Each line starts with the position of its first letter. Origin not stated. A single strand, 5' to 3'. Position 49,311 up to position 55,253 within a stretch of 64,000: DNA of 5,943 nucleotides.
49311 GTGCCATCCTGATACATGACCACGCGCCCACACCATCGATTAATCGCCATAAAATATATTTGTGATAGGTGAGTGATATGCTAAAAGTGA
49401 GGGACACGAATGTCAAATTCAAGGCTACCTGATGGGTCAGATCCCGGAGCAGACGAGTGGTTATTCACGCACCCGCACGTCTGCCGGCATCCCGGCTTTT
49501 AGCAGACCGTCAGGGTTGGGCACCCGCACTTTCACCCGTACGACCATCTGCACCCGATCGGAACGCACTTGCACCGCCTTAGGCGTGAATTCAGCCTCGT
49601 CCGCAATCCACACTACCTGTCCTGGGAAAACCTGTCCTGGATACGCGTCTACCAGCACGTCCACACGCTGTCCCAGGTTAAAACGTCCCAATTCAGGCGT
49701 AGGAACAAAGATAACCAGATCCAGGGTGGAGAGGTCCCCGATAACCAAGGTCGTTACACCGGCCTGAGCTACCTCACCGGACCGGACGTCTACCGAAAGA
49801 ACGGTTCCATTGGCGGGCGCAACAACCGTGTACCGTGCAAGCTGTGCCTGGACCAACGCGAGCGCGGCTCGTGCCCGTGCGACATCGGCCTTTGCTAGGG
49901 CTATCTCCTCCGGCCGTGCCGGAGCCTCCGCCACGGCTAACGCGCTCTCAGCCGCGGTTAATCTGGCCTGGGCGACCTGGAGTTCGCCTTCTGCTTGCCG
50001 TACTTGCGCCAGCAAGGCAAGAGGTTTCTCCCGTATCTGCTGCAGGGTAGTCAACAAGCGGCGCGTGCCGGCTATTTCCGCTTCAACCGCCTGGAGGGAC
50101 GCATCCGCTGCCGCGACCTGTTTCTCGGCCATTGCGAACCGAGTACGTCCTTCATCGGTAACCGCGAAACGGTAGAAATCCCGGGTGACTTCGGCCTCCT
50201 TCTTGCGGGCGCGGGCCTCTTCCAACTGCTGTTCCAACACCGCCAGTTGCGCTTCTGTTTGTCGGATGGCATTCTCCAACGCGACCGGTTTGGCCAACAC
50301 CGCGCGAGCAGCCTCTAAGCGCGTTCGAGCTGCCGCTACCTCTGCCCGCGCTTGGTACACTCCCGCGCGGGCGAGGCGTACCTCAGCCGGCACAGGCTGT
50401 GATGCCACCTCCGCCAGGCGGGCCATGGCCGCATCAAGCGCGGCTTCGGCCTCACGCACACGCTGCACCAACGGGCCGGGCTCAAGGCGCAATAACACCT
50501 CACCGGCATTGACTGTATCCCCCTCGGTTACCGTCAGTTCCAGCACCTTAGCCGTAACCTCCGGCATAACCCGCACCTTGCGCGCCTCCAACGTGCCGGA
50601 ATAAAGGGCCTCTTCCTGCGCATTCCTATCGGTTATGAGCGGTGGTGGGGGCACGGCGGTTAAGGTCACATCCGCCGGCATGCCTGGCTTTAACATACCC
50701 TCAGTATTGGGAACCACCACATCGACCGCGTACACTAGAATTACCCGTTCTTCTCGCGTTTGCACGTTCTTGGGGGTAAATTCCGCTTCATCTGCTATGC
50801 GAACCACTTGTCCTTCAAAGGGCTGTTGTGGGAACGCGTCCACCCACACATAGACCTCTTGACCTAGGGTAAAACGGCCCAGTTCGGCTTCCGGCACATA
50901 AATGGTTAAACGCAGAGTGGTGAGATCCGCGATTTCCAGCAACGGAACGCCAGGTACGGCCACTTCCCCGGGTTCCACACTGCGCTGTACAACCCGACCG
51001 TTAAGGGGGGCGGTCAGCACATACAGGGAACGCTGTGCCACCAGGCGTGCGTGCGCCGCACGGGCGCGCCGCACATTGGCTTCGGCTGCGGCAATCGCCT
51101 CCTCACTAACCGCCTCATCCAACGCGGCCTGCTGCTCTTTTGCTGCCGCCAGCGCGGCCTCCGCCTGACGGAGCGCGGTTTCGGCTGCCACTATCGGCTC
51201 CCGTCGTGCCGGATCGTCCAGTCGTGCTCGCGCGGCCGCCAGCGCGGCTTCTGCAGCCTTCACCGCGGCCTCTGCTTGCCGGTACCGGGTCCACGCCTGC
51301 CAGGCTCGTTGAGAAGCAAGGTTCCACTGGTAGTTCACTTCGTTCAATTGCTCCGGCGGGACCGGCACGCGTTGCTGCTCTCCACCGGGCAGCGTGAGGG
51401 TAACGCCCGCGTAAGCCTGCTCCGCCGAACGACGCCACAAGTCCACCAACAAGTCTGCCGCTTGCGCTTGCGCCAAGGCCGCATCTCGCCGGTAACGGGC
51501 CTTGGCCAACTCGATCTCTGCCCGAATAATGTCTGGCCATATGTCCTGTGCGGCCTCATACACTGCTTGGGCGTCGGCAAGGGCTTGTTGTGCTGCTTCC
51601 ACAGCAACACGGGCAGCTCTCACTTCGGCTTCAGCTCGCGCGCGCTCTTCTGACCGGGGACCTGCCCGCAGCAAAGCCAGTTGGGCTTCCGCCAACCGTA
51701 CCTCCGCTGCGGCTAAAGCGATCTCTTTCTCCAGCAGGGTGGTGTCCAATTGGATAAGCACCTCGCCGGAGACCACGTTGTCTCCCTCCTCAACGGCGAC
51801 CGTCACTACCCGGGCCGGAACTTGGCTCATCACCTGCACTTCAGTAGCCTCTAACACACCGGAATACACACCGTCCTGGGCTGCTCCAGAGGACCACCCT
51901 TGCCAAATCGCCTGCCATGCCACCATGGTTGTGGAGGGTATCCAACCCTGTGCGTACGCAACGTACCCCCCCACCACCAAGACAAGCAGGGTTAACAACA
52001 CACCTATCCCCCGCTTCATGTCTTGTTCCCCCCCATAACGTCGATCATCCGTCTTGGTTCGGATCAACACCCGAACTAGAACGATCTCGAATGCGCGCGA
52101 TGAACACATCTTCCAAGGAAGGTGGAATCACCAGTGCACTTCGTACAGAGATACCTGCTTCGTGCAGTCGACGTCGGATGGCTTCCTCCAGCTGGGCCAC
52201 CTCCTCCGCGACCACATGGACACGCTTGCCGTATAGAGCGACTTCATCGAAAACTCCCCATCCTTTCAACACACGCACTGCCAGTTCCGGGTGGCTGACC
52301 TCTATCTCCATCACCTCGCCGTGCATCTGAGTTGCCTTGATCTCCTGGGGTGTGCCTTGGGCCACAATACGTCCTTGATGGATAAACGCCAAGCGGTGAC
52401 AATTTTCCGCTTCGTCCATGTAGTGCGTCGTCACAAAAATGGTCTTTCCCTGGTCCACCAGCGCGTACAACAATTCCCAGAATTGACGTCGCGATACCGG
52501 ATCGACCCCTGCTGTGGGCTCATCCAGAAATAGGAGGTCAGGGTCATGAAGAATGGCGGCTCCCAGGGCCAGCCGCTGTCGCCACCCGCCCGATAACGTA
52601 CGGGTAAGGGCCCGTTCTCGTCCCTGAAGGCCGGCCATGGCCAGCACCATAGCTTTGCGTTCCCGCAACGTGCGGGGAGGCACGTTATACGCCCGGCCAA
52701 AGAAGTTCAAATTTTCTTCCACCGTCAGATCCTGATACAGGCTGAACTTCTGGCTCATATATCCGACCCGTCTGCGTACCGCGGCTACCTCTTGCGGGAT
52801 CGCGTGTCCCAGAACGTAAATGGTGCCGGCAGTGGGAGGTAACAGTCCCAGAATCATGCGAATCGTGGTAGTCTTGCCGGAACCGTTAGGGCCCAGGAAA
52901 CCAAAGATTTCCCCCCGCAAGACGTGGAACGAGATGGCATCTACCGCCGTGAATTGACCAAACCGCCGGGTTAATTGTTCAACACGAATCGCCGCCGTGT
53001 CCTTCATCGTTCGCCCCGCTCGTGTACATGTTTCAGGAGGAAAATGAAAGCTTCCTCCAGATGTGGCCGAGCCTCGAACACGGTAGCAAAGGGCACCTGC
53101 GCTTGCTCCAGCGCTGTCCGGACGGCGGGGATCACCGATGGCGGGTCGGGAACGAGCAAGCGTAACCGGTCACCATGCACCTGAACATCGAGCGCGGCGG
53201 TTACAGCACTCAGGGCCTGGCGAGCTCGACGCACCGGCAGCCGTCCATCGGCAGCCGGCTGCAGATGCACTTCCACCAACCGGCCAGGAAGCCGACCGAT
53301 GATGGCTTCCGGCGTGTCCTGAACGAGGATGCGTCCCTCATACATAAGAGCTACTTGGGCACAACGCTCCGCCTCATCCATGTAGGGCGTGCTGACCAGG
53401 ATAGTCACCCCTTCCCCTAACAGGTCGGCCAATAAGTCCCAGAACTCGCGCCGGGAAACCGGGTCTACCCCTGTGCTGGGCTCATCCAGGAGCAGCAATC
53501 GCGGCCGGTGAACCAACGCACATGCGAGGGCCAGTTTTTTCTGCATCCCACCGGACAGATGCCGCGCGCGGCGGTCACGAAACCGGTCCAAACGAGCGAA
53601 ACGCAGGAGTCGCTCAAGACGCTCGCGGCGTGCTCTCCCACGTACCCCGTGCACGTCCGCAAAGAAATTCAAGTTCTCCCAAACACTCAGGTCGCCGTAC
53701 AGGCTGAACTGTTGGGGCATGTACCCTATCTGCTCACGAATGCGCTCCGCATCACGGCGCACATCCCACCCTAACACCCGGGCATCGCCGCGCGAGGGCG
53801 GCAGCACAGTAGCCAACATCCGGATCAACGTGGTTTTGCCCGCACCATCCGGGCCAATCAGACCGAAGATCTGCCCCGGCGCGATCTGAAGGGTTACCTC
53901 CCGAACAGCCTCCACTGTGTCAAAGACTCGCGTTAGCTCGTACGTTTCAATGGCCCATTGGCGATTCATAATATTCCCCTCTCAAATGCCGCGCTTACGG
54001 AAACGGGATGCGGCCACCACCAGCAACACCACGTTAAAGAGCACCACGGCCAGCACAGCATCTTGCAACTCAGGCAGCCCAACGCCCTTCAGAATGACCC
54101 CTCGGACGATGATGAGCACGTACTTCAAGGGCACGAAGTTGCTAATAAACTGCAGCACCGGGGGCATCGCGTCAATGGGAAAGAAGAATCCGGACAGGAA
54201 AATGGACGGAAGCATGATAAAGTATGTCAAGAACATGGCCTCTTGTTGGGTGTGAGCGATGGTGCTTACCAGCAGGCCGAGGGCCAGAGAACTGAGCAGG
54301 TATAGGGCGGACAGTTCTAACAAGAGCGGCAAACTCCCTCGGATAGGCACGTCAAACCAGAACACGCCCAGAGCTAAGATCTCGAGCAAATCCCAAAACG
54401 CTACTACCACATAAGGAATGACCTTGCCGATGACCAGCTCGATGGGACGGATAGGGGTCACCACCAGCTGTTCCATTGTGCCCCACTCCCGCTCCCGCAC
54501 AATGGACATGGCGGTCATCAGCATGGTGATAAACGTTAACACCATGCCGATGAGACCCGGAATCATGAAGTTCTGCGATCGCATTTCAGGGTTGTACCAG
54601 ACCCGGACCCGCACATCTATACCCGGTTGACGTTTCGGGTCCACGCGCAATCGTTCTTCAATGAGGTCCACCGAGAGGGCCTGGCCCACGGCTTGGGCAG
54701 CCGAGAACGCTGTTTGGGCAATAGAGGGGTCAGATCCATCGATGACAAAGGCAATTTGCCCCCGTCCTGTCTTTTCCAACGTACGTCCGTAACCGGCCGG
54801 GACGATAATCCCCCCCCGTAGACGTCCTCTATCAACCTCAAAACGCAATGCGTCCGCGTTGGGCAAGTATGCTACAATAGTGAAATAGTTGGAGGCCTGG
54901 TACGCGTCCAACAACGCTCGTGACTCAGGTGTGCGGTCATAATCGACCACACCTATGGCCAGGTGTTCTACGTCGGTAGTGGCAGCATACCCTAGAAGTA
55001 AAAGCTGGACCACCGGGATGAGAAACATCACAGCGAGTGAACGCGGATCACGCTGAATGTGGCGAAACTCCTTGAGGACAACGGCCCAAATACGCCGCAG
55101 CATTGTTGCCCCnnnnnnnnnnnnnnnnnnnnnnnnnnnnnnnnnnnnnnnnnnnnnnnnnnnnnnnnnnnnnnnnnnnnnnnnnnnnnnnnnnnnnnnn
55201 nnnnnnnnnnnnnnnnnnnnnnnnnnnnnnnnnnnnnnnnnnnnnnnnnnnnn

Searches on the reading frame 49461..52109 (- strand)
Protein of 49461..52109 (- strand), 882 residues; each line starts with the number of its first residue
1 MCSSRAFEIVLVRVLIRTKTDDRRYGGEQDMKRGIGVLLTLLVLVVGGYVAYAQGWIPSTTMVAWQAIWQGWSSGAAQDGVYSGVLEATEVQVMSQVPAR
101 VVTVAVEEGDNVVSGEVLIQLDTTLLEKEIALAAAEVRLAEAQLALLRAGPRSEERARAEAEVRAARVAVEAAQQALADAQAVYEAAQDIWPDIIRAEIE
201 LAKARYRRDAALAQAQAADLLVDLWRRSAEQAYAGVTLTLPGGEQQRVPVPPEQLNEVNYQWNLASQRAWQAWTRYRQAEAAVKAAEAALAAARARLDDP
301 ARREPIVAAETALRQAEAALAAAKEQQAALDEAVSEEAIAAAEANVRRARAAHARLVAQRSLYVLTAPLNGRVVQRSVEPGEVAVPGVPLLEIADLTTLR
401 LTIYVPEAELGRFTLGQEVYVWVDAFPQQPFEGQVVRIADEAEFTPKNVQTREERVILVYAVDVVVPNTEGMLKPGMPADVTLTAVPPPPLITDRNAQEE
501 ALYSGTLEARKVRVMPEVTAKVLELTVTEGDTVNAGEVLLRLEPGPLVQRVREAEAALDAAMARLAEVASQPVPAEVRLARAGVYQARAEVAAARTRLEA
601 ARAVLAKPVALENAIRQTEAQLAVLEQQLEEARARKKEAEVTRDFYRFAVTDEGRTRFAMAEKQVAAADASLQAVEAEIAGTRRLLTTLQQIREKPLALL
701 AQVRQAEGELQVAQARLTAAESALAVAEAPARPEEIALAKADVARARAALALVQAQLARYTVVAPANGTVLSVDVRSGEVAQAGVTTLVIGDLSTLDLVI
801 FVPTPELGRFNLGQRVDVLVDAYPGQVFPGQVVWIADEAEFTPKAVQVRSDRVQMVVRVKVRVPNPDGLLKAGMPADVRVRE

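Call 3: search_protein_families(library=pfam, proteins=[window:49461-52109:-])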
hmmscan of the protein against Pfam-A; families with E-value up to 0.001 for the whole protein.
window:49461-52109:- (882 aa): 5 families
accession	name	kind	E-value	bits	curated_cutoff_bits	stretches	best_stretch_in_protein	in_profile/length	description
PF16576.10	HlyD_D23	-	3.9e-33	115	30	2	713-875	59-213/214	Barrel-sandwich domain of CusB or HlyD membrane-fusion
PF13437.12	HlyD_3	-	1.7e-29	103.1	22.2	2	364-449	1-85/106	HlyD family secretion protein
PF13533.13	Biotin_lipoyl_2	-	1.7e-12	47.3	29.8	2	512-543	1-32/32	Biotin-lipoyl like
PF00364.28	Biotin_lipoyl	-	1.7e-07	31.4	22.1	0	520-543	14-37/73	Biotin-requiring enzyme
PF02749.22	QRPTase_N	-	1.5e-06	28.7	27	0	76-121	20-60/82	Quinolinate phosphoribosyl transferase, N-terminal domain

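Call 4: search_protein_families(library=ncbifam, proteins=[window:49461-52109:-])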
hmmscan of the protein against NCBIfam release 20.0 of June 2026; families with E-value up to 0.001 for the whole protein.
window:49461-52109:- (882 aa): 20 families
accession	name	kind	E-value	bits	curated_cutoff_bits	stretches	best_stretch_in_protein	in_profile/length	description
NF002939.0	PRK03598.1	equivalog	5.4e-92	308.5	393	4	269-484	110-326/332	secretion protein HlyD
TIGR01730.1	RND_mfp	subfamily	1.2e-50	172.3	94.9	4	738-880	113-244/322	efflux RND transporter periplasmic adaptor subunit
TIGR00998.1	8a0101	subfamily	1.8e-39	135.6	390.8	4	255-439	101-282/334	EmrA/EmrK family multidrug efflux transporter periplasmic adaptor subunit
NF007785.0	PRK10476.1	equivalog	3.3e-33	114.9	376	4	308-438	156-284/347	multidrug transporter subunit MdtN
TIGR02971.1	heterocyst_DevB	subfamily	4.8e-33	114.9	129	2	614-832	49-275/327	ABC exporter membrane fusion protein, DevB family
TIGR01843.1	type_I_hlyD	subfamily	4e-27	95.2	208.65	3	519-880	51-396/422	HlyD family type I secretion periplasmic adaptor subunit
NF008606.0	PRK11578.1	equivalog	4e-24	85.4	342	4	277-483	95-298/371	macrolide transporter subunit MacA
TIGR00999.1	8a0102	subfamily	5.4e-22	78.2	319.3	2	275-482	21-200/271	CzcB/NccB family metal efflux transporter periplasmic adaptor subunit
TIGR03794.1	NHLM_micro_HlyD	equivalog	1.6e-18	66.8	156.2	2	512-790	59-284/421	NHLP bacteriocin system secretion protein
NF011715.0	PRK15136.1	equivalog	2.2e-14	52.9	563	2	301-436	155-290/390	multidrug efflux MFS transporter periplasmic adaptor subunit EmrA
NF045680.1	DiMtlExpIhpB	equivalog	9.3e-09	34.7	450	1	361-480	136-243/326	divalent metal ion exporter adaptor subunit IhpB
NF004547.1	PRK05889.1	equivalog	3.8e-07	30.2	75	0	514-543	5-34/71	biotin/lipoyl-binding carrier protein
NF045904.1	RND-peri-MexE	equivalog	9.8e-07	28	714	2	82-188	54-159/390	multidrug efflux RND transporter periplasmic adaptor subunit MexE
NF004173.0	PRK05641.1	equivalog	4.6e-06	27.3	199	0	725-791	50-116/153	putative acetyl-CoA carboxylase biotin carboxyl carrier protein subunit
NF006079.0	PRK08225.1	equivalog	5.7e-06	26.3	95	0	514-543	41-70/70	acetyl-CoA carboxylase biotin carboxyl carrier protein subunit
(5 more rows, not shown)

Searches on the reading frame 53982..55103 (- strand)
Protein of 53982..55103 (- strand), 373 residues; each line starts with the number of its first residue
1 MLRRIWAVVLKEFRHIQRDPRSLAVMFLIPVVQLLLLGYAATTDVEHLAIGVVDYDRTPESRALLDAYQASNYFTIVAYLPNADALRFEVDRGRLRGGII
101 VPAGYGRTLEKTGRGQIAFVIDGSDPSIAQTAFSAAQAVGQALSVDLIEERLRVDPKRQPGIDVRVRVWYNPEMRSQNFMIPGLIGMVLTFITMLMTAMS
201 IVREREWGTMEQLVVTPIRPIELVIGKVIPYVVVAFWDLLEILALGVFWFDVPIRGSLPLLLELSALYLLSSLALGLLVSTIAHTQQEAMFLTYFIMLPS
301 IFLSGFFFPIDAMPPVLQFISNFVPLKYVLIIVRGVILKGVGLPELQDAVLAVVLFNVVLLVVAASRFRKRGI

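Call 43: search_protein_families(library=pfam, proteins=[window:53982-55103:-], max_evalue=0.00001)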
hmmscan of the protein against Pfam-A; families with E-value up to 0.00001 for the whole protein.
window:53982-55103:- (373 aa): 3 families
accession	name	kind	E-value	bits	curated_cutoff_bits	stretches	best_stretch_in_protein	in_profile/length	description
PF12698.13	ABC2_membrane_3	-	3e-48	165.1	31.6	1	22-364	3-345/347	ABC-2 family transporter protein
PF01061.29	ABC2_membrane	-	9.8e-31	107.4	26.9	1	175-337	45-210/211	ABC-2 type transporter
PF12679.13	ABC2_membrane_2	-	9.6e-17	61.6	27.2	1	6-372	1-282/283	ABC-2 family transporter protein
